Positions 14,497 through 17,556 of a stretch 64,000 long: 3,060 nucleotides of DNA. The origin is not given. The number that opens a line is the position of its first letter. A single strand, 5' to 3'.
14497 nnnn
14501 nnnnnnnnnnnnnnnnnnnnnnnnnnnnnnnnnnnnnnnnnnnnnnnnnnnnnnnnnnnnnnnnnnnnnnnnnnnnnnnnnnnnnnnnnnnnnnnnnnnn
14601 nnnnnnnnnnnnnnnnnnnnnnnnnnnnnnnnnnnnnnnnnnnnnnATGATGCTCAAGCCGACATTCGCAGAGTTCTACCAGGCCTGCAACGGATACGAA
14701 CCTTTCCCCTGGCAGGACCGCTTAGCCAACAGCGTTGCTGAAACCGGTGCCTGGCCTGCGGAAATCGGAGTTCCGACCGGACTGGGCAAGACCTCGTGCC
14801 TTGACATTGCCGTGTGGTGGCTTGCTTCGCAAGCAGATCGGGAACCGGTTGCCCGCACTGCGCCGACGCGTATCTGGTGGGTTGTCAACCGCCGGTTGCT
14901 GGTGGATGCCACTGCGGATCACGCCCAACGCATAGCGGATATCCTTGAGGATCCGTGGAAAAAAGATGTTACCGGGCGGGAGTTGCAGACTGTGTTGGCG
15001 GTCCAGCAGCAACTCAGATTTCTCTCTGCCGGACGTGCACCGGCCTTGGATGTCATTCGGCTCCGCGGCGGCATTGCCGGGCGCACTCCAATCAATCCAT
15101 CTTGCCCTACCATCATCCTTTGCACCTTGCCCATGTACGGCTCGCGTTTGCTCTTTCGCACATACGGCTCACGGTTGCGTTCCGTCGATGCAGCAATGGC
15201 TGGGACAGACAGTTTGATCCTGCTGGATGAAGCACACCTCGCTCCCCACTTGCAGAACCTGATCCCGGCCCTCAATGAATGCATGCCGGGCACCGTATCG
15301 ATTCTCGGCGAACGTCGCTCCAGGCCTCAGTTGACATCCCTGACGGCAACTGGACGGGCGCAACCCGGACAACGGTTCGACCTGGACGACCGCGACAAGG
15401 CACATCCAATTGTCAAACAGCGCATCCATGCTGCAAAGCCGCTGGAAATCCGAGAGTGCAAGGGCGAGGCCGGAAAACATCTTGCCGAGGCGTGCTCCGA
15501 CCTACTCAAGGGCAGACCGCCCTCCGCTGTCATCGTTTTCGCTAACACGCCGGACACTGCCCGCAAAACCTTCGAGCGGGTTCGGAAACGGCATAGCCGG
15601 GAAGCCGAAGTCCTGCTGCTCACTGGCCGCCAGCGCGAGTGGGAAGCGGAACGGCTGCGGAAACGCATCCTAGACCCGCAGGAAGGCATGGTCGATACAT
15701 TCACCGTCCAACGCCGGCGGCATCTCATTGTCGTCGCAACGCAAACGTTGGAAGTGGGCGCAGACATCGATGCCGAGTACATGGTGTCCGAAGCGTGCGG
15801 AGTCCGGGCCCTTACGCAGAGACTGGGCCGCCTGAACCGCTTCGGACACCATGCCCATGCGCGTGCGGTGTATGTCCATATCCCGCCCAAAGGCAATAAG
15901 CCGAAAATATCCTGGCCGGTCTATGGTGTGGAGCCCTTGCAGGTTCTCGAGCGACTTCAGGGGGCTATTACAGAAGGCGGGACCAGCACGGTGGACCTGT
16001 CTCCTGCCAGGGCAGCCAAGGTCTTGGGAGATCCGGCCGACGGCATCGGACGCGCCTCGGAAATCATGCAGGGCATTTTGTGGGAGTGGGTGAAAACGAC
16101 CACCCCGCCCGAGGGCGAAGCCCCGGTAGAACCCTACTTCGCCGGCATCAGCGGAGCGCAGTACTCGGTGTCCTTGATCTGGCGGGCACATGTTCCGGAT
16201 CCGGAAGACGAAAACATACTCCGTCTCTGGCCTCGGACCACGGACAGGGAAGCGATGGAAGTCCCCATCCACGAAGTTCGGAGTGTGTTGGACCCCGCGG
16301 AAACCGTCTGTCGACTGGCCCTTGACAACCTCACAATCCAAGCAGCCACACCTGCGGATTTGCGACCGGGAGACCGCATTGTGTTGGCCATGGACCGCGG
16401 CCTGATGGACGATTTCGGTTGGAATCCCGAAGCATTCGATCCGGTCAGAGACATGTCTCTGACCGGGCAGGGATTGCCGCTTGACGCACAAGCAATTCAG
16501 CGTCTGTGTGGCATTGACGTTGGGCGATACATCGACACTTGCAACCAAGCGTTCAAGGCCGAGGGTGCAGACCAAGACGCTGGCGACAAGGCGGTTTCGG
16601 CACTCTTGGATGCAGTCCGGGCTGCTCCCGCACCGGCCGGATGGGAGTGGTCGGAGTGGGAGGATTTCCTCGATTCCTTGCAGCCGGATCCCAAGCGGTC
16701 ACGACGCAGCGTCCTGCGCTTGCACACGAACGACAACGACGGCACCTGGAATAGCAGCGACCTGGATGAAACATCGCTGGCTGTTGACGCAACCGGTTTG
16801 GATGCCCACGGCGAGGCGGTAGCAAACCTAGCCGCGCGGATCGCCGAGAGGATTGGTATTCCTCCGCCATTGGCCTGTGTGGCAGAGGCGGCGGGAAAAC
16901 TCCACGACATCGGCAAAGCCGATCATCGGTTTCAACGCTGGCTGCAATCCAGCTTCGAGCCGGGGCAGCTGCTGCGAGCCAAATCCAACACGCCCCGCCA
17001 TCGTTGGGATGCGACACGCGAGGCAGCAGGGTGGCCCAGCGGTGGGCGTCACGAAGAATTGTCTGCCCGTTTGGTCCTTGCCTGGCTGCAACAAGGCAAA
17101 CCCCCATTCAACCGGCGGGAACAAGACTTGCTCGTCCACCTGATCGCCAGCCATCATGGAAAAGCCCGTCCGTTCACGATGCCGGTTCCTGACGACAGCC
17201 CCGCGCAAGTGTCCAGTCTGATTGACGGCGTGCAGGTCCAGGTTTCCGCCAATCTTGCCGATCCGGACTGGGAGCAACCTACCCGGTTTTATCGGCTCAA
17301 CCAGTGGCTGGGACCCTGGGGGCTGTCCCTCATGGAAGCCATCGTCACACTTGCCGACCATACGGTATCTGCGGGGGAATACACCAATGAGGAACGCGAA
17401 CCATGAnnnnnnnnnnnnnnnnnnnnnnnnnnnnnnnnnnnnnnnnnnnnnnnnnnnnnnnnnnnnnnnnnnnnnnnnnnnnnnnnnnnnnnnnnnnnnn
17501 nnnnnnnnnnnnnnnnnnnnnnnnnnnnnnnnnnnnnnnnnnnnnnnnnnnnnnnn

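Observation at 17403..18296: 297-aa protein occupying the large-subunit (Cas8) position: a miniature or novel Cas8u?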

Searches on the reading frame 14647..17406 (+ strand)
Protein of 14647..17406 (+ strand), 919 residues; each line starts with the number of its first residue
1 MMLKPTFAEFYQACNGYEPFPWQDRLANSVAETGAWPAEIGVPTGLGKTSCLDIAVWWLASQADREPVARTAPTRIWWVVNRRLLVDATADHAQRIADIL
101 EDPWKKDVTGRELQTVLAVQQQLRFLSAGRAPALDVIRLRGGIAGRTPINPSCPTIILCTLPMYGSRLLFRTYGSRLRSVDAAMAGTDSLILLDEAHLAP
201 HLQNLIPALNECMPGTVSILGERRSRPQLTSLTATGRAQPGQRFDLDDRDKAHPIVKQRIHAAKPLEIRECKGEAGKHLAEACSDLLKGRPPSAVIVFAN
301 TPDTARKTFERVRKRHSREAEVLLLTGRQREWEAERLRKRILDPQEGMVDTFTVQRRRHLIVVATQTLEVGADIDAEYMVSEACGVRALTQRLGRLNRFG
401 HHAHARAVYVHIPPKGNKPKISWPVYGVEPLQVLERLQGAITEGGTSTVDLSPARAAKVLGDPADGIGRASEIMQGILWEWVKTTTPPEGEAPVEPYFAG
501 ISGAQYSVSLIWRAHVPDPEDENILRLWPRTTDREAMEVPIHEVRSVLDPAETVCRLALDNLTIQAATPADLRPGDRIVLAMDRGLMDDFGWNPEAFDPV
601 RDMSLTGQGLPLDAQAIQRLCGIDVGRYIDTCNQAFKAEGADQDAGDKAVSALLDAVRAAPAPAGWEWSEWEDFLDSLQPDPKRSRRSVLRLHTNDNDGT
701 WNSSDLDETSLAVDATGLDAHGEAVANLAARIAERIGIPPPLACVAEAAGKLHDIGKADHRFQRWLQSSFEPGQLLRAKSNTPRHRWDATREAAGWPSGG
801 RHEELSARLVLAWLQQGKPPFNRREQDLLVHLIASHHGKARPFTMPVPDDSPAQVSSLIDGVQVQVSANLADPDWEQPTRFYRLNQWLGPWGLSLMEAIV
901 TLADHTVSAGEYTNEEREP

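Call 5: search_protein_families(library=ncbifam, proteins=[window:14647-17406:+], max_evalue=1)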
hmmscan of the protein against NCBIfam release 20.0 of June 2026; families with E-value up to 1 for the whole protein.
window:14647-17406:+ (919 aa): 12 families
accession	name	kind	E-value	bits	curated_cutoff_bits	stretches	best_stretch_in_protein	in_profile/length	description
TIGR02621.3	cas3_GSU0051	exception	8.3e-174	580.7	400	1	7-909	2-854/854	type I-G CRISPR-associated helicase/endonuclease Cas3g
TIGR01587.1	cas3_core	equivalog_domain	3e-19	69.4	102.45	1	292-426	222-340/358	CRISPR-associated helicase Cas3'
TIGR01596.1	cas3_HD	equivalog_domain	2.6e-16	60.2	43.45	1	718-843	1-103/178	CRISPR-associated endonuclease Cas3''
NF007248.0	PRK09694.1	equivalog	4.2e-12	44.9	569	1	294-413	562-674/878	CRISPR-associated helicase/endonuclease Cas3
TIGR02562.1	cas3_yersinia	equivalog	3.7e-07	28.3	565.95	2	358-415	838-894/1110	type I-F CRISPR-associated helicase Cas3f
TIGR03158.1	cas3_cyano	exception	0.00037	19.7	69.1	1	359-396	319-356/357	type I-D CRISPR-associated helicase Cas3'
NF041062.1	DpdE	equivalog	0.0026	15.7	500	1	277-423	526-665/1048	protein DpdE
TIGR00277.1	HDIG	domain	0.0036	17.1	27.6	1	720-760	7-44/84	HDIG domain-containing metalloprotein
TIGR04121.1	DEXH_lig_assoc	equivalog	0.013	13.2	850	0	356-397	300-344/804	ligase-associated DNA damage response DEXH box helicase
NF010337.0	PRK13766.1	equivalog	0.021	12.9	610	1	261-378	338-444/781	Hef nuclease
NF045665.1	NTPtran_DVU1551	equivalog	0.022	13.8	315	1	718-760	218-262/359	DVU_1551 family NTP transferase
TIGR03319.1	RNase_Y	equivalog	0.33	9.4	454.35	1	721-758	333-367/514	ribonuclease Y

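Call 6: search_protein_families(library=pfam, proteins=[window:14647-17406:+], max_evalue=1)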
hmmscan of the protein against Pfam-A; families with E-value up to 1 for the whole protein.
window:14647-17406:+ (919 aa): 6 families
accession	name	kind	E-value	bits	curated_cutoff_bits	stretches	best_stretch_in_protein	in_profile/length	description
PF22590.2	Cas3-like_C_2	-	8.4e-18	65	27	1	294-399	4-104/106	CRISPR-associated nuclease/helicase Cas3, C-terminal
PF18019.7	Cas3_HD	-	8.6e-08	32.9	23.1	1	745-841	56-133/207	Cas3, HD domain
PF01966.28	HD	-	6.5e-06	26.9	22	1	721-841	4-90/116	HD domain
PF00271.37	Helicase_C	-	0.0012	19.5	23.5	1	281-400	4-110/110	Helicase conserved C-terminal domain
PF04851.21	ResIII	-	0.014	15.8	22.5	1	21-199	6-137/164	Type III restriction enzyme, res subunit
PF02875.26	Mur_ligase_C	-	0.024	15.9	28.4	0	280-367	25-114/127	Mur ligase, glutamate ligase domain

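Call 7: search_protein_families(library=padloc, proteins=[window:14647-17406:+], max_evalue=1)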
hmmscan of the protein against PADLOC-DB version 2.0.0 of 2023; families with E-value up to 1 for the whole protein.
window:14647-17406:+ (919 aa): 36 families (the best 25 are shown)
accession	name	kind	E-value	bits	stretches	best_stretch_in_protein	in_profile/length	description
PDLC01769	Cas3g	-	3.3e-186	619.5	1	4-910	5-834/836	-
PDLC00939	Cas3g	-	2.4e-115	384.6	2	7-554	4-551/864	"CRISPR-associated helicase Cas3, subtype Dpsyc"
PDLC01309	Cas3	-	1.7e-90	302.4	2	7-604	3-514/710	CAS-I-U; effector_G3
PDLC01770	Cas3g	-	9.9e-74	247.1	2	6-604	2-519/733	-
PDLC01767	Cas3e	-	7.5e-28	95.4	2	266-410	402-532/680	-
PDLC01252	Cas3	-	2e-20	71.5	1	232-441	149-321/324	CAS-I; effector_G3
PDLC01765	Cas3c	-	3.9e-20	70.3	2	187-413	292-478/612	-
PDLC00938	Cas3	-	7.9e-20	69.4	1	292-426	222-340/358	CRISPR-associated helicase Cas3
PDLC02079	Cas3b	-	2.4e-19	67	2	294-419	432-551/691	-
PDLC01761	Cas3b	-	6e-19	66.2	2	279-418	437-553/705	-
PDLC00940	Cas3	-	7e-17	60.2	1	718-843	1-103/178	CRISPR-associated endonuclease Cas3-HD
PDLC01757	Cas3b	-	8.2e-17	59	2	293-412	400-507/676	-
PDLC02080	Cas3b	-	9.1e-17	58.7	2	294-419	477-590/709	-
PDLC01254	Cas3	-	1.3e-16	59.2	1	718-913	9-163/164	CAS-I; effector_G3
PDLC01710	Cas3a1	-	1.7e-16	57.8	1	294-411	448-556/745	Cas3_1_CAS-I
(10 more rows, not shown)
